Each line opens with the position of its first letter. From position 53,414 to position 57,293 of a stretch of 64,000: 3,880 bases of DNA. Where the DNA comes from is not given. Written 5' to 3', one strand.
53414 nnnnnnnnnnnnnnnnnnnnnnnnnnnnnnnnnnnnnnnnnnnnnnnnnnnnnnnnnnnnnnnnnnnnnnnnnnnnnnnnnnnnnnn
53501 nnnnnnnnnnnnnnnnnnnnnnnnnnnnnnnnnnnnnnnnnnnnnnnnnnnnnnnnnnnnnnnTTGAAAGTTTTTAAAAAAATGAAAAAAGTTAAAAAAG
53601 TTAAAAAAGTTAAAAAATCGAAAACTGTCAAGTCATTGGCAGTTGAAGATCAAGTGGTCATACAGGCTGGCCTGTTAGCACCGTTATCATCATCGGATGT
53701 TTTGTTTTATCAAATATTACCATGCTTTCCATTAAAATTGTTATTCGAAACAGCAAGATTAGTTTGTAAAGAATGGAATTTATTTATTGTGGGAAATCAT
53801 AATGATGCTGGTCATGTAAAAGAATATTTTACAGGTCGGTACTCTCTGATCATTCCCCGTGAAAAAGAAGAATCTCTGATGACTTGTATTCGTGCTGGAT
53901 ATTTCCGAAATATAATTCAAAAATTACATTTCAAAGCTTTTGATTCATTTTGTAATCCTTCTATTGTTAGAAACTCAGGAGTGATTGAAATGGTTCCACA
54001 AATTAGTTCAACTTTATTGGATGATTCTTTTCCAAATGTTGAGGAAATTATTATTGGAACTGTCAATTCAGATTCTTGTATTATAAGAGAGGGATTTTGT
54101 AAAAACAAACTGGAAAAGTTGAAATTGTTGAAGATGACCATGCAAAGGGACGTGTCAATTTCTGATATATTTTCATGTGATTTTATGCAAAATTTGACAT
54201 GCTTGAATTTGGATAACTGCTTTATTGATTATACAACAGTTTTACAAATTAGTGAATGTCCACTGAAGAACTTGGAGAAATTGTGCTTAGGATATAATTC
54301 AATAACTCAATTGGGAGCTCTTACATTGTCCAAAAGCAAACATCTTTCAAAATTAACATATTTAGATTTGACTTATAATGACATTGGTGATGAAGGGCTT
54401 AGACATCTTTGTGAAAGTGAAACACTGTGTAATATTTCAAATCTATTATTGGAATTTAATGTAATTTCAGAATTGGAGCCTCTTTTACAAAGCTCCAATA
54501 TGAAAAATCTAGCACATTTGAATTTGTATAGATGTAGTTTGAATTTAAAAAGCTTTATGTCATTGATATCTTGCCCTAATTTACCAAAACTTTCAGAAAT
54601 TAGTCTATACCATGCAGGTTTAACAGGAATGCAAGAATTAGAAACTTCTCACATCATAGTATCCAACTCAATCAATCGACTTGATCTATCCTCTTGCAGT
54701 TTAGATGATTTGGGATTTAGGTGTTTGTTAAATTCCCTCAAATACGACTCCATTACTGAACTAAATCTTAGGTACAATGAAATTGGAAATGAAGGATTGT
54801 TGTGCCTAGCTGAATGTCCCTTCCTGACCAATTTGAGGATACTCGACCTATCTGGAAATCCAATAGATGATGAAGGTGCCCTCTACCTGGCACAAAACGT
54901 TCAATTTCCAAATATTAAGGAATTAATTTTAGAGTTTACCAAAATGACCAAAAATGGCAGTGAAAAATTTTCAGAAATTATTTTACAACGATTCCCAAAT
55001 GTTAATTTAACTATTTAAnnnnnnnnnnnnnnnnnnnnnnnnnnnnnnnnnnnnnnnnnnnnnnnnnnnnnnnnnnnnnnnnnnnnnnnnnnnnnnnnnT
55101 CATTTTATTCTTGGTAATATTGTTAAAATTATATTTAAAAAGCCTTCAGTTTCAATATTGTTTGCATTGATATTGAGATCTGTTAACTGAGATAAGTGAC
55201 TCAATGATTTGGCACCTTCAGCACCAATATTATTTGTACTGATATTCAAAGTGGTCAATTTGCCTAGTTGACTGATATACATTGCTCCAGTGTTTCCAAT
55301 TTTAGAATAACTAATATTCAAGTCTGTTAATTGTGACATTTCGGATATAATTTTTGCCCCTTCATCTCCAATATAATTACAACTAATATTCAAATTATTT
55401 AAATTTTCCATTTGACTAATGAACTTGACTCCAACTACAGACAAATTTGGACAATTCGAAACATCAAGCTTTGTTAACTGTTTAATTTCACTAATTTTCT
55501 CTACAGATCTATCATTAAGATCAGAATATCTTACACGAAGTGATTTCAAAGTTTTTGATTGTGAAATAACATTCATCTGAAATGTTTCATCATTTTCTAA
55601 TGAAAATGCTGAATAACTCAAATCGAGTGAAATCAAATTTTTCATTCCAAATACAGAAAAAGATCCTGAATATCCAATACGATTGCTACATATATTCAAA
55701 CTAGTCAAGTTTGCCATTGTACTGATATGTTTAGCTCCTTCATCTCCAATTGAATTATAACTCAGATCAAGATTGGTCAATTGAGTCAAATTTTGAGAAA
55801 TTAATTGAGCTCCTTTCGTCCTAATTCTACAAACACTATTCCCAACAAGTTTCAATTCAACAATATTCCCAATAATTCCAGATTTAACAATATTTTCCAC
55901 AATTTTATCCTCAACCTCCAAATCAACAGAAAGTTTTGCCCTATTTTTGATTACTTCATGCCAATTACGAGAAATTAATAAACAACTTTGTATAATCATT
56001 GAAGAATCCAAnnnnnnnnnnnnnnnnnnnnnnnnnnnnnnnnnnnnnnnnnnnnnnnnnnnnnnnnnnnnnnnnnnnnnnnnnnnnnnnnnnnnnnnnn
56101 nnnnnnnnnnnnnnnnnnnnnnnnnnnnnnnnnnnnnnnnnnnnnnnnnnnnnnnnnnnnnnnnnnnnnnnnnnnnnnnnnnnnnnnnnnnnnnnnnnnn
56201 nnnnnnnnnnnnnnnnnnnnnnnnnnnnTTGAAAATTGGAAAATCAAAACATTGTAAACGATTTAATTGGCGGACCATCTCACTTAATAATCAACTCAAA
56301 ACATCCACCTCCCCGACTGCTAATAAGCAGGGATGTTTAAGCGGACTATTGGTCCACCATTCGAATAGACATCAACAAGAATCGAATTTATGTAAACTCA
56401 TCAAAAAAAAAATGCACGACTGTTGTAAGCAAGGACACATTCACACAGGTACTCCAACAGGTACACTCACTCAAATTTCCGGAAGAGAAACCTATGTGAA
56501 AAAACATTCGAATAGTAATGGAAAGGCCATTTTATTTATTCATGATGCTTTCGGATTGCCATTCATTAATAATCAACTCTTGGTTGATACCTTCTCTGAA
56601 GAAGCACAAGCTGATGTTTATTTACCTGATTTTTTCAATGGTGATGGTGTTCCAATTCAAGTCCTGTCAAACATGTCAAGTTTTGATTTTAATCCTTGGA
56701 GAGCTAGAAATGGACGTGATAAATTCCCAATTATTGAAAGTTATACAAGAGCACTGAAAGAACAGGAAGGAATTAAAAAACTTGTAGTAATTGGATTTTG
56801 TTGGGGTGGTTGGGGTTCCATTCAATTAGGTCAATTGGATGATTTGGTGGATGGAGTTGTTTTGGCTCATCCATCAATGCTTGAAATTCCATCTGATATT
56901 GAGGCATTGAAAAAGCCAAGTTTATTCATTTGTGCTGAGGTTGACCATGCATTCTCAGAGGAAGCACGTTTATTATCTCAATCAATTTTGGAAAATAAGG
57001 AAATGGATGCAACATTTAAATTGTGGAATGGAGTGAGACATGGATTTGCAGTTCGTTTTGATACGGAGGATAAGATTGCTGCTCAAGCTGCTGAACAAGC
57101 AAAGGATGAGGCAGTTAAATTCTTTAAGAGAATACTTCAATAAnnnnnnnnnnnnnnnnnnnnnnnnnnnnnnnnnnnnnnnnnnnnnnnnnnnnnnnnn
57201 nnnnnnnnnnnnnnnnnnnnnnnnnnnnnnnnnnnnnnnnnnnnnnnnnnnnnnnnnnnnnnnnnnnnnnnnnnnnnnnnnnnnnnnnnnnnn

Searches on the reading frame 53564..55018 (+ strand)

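Call 56: search_protein_families(library=pfam, proteins=[window:53564-55018:+], max_evalue=0.001)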
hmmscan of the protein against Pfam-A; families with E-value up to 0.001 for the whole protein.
window:53564-55018:+ (484 aa): 4 families
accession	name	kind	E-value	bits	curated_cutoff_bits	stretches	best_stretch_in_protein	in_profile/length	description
PF13516.12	LRR_6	-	2.3e-22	77.6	23.4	3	260-283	1-24/24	Leucine Rich repeat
PF12799.13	LRR_4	-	3.7e-12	46.5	27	2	235-274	1-39/44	Leucine Rich repeats (2 copies)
PF13855.12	LRR_8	-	0.00035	20.7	27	0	210-274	2-61/61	Leucine rich repeat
PF00560.39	LRR_1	-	0.0009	19.3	20.6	0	423-437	1-15/23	Leucine Rich Repeat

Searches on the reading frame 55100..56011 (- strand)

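Call 56: search_protein_families(library=pfam, proteins=[window:55100-56011:-], max_evalue=0.001)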
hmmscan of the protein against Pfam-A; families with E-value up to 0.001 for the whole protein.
window:55100-56011:- (303 aa): 6 families
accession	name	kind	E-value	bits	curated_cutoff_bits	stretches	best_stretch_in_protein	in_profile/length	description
PF13516.12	LRR_6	-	1.1e-28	97.4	23.4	2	251-271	4-24/24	Leucine Rich repeat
PF13855.12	LRR_8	-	9.7e-18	64.1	27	3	227-286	2-61/61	Leucine rich repeat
PF12799.13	LRR_4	-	3.3e-11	43.5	27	1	76-112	1-36/44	Leucine Rich repeats (2 copies)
PF23598.1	LRR_14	-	2.7e-10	40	40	1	73-287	44-252/353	Leucine-rich repeat region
PF00560.39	LRR_1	-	2.5e-09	35.9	20.6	0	77-96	1-20/23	Leucine Rich Repeat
PF25013.1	LRR_Zer-1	-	6e-09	36.6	27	0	71-147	3-74/137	Zer-1-like, Leucine-rich repeats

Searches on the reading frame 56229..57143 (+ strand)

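Call 9: search_protein_families(library=pfam, proteins=[window:56229-57143:+], max_evalue=0.01)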
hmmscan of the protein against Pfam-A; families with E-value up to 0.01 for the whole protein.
window:56229-57143:+ (304 aa): 2 families
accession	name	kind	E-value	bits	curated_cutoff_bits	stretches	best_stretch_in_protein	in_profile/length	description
PF01738.24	DLH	-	9.4e-24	84.6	21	1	88-302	3-216/217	Dienelactone hydrolase family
PF00561.26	Abhydrolase_1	-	0.00013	22.2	25.8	1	164-215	48-102/245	alpha/beta hydrolase fold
